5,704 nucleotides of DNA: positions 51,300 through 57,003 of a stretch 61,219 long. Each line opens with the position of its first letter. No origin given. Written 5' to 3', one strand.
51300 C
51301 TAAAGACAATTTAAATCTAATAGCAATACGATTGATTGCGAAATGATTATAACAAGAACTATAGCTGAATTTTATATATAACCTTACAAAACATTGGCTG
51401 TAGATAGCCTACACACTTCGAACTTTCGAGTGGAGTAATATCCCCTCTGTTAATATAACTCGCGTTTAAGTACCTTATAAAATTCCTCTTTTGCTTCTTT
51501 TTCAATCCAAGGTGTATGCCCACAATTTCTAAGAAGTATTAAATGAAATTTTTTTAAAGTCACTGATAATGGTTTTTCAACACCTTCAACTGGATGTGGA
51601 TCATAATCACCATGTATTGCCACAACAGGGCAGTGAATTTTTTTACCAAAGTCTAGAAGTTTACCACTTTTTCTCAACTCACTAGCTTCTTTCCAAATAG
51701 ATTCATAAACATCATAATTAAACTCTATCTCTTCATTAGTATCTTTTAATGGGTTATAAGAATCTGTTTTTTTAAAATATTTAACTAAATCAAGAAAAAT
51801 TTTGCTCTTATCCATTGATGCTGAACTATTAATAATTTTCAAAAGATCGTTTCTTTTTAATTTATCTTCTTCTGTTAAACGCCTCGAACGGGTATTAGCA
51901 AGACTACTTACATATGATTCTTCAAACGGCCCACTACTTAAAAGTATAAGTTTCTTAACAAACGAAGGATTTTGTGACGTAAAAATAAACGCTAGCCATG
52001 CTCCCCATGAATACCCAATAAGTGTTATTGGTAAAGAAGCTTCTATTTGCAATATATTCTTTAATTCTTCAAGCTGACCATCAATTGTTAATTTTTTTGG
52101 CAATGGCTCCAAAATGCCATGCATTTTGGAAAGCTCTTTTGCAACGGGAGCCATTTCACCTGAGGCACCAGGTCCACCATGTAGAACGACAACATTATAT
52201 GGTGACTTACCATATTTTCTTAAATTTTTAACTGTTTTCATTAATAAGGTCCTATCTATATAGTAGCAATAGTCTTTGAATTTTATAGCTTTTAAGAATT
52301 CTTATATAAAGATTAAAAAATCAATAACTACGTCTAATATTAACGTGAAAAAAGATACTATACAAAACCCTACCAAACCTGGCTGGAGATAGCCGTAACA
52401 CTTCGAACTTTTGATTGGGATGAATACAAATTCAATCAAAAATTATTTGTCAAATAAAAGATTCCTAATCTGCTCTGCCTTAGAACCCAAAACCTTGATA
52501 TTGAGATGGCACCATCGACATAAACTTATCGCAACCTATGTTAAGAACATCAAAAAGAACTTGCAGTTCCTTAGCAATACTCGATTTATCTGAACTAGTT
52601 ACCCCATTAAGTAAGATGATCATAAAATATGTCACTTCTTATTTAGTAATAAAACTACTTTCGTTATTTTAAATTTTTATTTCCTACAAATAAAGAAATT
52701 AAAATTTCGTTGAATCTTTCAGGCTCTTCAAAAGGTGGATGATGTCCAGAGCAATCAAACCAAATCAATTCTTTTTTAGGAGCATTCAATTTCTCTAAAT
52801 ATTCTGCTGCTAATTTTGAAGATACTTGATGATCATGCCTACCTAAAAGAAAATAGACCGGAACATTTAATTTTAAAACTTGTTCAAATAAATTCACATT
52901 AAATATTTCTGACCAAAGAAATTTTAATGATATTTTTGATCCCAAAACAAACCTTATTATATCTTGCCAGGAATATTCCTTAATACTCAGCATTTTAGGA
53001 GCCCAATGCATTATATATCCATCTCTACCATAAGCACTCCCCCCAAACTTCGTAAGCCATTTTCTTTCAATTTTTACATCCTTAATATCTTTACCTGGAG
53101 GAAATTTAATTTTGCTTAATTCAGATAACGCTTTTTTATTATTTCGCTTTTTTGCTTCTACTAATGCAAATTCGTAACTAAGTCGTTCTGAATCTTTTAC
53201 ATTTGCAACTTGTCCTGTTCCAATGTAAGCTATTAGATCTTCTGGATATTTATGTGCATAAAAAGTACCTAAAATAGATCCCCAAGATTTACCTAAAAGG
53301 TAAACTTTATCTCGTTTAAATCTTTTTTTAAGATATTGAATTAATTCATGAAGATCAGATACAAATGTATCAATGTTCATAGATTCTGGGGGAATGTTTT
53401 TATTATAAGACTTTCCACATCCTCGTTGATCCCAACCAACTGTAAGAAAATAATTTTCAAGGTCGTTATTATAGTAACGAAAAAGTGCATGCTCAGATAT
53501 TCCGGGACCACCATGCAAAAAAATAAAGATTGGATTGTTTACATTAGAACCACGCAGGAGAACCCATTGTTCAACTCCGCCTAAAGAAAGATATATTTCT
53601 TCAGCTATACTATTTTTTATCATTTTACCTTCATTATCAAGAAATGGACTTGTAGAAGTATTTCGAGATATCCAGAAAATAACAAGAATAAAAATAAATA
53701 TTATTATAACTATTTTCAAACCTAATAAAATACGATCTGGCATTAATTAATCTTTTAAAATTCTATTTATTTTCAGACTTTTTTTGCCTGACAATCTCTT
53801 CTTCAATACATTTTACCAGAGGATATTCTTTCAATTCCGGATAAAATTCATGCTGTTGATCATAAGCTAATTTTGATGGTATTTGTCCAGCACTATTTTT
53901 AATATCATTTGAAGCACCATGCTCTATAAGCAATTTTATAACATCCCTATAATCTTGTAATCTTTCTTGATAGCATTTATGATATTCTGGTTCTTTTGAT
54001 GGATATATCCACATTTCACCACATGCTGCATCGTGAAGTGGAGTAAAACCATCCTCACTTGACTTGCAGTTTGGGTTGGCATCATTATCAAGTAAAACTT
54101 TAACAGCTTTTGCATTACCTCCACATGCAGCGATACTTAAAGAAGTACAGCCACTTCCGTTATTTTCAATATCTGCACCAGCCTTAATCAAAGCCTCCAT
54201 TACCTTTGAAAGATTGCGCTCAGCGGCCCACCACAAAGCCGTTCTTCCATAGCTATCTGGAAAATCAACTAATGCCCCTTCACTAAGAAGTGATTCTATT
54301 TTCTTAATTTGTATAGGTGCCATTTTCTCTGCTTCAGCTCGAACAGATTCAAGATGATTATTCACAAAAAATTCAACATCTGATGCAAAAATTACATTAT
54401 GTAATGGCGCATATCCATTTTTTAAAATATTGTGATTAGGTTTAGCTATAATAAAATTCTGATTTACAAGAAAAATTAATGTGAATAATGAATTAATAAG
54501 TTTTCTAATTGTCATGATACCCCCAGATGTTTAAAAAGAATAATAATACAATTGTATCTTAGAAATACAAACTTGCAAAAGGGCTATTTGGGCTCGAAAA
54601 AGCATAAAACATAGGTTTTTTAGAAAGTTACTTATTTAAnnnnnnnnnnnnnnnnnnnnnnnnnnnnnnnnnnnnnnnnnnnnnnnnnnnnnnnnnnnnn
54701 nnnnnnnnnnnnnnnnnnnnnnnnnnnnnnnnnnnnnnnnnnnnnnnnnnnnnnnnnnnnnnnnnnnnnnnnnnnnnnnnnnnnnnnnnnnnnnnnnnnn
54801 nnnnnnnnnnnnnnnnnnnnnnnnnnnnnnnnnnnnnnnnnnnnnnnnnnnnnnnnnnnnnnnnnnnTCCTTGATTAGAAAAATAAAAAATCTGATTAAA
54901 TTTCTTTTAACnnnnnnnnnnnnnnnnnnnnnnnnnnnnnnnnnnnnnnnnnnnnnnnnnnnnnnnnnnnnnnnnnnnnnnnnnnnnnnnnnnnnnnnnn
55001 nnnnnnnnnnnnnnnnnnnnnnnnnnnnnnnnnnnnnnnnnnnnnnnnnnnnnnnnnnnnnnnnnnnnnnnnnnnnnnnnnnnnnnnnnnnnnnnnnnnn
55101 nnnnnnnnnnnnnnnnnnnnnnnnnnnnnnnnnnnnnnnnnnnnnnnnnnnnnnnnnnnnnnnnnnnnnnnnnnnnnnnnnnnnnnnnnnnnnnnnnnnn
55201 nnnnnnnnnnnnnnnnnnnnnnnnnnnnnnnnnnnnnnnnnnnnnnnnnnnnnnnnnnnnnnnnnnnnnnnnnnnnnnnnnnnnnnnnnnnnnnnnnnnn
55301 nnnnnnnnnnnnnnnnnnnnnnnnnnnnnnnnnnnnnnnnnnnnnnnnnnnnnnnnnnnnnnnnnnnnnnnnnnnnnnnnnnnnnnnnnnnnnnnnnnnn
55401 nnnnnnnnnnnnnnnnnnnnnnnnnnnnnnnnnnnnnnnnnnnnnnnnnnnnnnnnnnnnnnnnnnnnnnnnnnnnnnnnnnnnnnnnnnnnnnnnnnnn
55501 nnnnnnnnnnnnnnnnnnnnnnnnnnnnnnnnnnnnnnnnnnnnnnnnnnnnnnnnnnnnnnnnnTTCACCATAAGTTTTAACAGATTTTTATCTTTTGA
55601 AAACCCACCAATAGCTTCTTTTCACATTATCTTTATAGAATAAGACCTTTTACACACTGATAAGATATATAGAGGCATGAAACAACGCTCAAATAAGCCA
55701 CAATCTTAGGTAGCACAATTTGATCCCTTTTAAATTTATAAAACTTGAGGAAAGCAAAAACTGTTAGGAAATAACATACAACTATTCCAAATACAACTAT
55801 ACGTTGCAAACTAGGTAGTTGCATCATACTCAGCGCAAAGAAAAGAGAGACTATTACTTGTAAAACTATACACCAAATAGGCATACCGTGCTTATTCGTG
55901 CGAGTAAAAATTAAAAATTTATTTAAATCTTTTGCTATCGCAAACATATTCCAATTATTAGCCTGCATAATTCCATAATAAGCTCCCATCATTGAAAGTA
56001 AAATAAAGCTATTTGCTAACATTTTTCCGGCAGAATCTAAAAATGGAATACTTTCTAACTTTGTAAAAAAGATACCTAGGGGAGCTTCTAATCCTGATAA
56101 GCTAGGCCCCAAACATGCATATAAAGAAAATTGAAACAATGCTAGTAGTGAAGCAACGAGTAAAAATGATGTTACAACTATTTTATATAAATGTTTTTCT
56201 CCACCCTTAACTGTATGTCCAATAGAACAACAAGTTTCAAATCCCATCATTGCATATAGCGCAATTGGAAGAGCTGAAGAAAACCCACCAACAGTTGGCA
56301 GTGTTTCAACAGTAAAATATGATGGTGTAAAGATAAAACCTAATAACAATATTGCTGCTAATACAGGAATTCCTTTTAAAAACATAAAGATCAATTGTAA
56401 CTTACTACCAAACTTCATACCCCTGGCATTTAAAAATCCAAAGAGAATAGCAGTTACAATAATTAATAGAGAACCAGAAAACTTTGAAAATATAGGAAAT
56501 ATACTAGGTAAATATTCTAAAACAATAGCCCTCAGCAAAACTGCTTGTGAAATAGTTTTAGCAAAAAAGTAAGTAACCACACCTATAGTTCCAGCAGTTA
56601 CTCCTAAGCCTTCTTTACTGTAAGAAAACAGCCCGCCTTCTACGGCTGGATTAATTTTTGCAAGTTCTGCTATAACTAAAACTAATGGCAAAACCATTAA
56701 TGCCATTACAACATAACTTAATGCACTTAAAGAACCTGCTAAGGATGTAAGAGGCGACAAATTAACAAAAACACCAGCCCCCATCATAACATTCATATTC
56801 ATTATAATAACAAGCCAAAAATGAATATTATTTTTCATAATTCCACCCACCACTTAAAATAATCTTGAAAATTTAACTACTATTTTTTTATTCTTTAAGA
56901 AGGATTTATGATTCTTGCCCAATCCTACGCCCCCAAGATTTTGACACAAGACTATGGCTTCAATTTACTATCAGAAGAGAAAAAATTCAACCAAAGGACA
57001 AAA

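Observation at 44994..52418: Co-oriented conserved 40-58 bp repeats punctuating a unidirectional gene array (cassette-like organisation)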

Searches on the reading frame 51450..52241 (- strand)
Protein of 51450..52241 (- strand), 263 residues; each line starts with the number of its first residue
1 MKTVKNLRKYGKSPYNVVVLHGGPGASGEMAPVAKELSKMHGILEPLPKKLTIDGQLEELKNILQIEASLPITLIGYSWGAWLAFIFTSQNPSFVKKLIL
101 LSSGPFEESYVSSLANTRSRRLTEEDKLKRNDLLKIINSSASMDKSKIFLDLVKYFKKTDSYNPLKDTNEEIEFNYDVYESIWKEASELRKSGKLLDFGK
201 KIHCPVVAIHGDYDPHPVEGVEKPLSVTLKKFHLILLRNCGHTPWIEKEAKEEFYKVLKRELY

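Call 10: search_protein_families(library=pfam, proteins=[window:51450-52241:-], max_evalue=0.01)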
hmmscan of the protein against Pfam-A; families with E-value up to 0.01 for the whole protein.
window:51450-52241:- (263 aa): 6 families
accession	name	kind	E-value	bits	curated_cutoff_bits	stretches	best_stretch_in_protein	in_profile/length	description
PF00561.26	Abhydrolase_1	-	3.6e-09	37.1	25.8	1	58-215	57-211/245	alpha/beta hydrolase fold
PF12146.15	Hydrolase_4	-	9.4e-05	22.3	27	1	62-104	68-110/239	Serine aminopeptidase, S33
PF12697.13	Abhydrolase_6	-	0.0005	21.2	26.3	1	67-250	58-211/217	Alpha/beta hydrolase family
PF00975.26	Thioesterase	-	0.0022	18.7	26.4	1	61-174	56-171/226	Thioesterase domain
PF03096.20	Ndr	-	0.0043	16.3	23.3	1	52-247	81-263/283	Ndr family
PF13175.12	AAA_15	-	0.0071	16.4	32.1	1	51-190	77-187/374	AAA ATPase domain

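Call 82: search_protein_families(library=ncbifam, proteins=[window:51450-52241:-], max_evalue=0.01)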
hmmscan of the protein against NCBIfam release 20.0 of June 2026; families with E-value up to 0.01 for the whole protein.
window:51450-52241:- (263 aa): 10 families
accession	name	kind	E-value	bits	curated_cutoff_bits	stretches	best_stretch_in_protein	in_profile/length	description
TIGR01250.1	pro_imino_pep_2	subfamily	4.8e-16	59.2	167.65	1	13-259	24-284/288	proline iminopeptidase-family hydrolase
NF050089.1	i_nPHAscl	equivalog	4.3e-08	32.6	300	1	72-148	86-166/288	intracellular short-chain-length polyhydroxyalkanoate depolymerase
NF045948.1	ProImpepThrmp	equivalog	8.9e-08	31.9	500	1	9-259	20-284/291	proline iminopeptidase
TIGR03695.1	menH_SHCHC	equivalog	3.6e-07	29.9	208.55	1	18-105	6-106/252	2-succinyl-6-hydroxy-2,4-cyclohexadiene-1-carboxylate synthase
NF045945.1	ProImpepLactob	equivalog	1.2e-06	28.3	400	1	56-259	86-287/293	proline iminopeptidase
NF052614.1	AB_fold_OlsI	equivalog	2.2e-05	24.1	385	0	50-104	68-123/272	ornithine lipid biosynthesis O-acyltransferase OlsI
NF052610.1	macro_16_ester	equivalog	0.00046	19.6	420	1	74-243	98-263/281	alpha/beta fold macrolide esterase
NF041759.1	mac_hydro_EstT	equivalog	0.00046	19.5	450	1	71-242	94-259/278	macrolide hydrolase EstT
TIGR01249.1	pro_imino_pep_1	equivalog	0.0029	16.8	259.75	0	56-100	84-125/307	prolyl aminopeptidase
TIGR01738.1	bioH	equivalog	0.0083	15.8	206.95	0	57-105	52-100/245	pimeloyl-ACP methyl ester esterase BioH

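Call 83: search_protein_families(library=padloc, proteins=[window:51450-52241:-], max_evalue=0.01)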
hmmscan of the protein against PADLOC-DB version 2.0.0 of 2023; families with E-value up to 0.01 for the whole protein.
window:51450-52241:- (263 aa): 0 families

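Call 84: find_encoding_contigs(protein=window:51450-52241:-, flank=6000, max_places=10)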
Protein window:51450-52241:- (263 aa): no gene with exactly this product is on record in the collection.

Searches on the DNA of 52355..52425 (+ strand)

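Call 29: search_dna_similar(query=window:52355-52425:+, collection=plasmids, mode=distant, max_evalue=1)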
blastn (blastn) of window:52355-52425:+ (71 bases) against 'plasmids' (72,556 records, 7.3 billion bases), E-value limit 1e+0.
No match.

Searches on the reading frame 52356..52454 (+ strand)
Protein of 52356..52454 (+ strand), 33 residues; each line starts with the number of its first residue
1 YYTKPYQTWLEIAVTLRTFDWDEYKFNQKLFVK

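Call 58: search_protein_families(library=pfam, proteins=[window:52356-52454:+], max_evalue=10)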
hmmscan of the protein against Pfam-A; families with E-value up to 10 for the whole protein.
seq(33 aa): 0 families

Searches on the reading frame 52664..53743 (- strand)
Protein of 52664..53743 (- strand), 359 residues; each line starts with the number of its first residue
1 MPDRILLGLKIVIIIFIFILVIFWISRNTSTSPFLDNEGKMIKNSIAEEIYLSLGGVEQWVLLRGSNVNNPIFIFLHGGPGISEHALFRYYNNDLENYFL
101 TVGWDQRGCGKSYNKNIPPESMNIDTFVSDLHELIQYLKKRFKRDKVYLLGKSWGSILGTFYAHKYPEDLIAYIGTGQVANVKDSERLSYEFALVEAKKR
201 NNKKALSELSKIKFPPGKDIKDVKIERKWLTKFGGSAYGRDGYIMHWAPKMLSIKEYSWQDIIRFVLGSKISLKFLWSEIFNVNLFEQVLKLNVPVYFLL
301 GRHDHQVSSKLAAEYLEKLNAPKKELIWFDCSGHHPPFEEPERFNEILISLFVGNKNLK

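Call 10: search_protein_families(library=pfam, proteins=[window:52664-53743:-], max_evalue=0.01)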
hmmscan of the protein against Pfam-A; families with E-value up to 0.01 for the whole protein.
window:52664-53743:- (359 aa): 3 families
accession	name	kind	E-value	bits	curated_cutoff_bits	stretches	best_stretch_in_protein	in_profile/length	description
PF00561.26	Abhydrolase_1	-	6e-18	65.8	25.8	1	71-341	1-245/245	alpha/beta hydrolase fold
PF12146.15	Hydrolase_4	-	2.7e-17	63.3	27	1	99-184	32-115/239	Serine aminopeptidase, S33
PF12697.13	Abhydrolase_6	-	2.7e-09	38.5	26.3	1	74-346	2-216/217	Alpha/beta hydrolase family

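Call 83: search_protein_families(library=padloc, proteins=[window:52664-53743:-], max_evalue=0.01)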
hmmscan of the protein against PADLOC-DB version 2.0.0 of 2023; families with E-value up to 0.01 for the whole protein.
window:52664-53743:- (359 aa): 1 family
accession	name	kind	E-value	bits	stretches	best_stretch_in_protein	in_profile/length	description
PDLC01094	C3a206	-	0.001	16.1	0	145-186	213-254/504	TAP-like protein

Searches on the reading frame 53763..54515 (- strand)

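Call 11: search_protein_families(library=pfam, proteins=[window:53763-54515:-], max_evalue=0.01)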
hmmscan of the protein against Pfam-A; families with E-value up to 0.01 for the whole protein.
window:53763-54515:- (250 aa): 5 families
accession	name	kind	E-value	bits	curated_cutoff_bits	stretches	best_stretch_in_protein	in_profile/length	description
PF00023.36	Ank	-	2.3e-20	72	21.1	2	89-116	1-28/33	Ankyrin repeat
PF12796.13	Ank_2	-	3e-18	66.6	27.3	2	114-166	20-71/90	Ankyrin repeats (3 copies)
PF13606.12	Ank_3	-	1.2e-11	44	22.3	1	89-116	1-28/30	Ankyrin repeat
PF13637.12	Ank_4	-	2.2e-10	40.9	22.7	1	132-163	7-37/50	Ankyrin repeats (many copies)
PF13857.12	Ank_5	-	3e-09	37.5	27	1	119-160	13-53/56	Ankyrin repeats (many copies)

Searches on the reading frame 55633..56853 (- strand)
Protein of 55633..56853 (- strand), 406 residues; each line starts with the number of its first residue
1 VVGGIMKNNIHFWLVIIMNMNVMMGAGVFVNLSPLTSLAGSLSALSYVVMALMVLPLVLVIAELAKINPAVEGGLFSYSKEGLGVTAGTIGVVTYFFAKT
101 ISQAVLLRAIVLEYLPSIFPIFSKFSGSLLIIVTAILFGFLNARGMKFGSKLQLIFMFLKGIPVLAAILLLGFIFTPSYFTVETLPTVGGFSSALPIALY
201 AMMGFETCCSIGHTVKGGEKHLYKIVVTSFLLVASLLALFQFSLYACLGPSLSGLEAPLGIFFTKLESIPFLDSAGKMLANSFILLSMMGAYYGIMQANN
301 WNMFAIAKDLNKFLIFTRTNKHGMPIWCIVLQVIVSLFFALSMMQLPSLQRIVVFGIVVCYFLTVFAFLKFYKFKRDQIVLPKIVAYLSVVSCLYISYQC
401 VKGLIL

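Call 11: search_protein_families(library=pfam, proteins=[window:55633-56853:-], max_evalue=0.01)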
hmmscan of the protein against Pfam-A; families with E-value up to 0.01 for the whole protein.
window:55633-56853:- (406 aa): 2 families
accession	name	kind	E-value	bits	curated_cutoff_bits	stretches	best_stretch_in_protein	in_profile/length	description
PF13520.12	AA_permease_2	-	1.9e-25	90.1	27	1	11-397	2-401/427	Amino acid permease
PF00324.27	AA_permease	-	2.1e-15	56.9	24.6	1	15-369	2-379/470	Amino acid permease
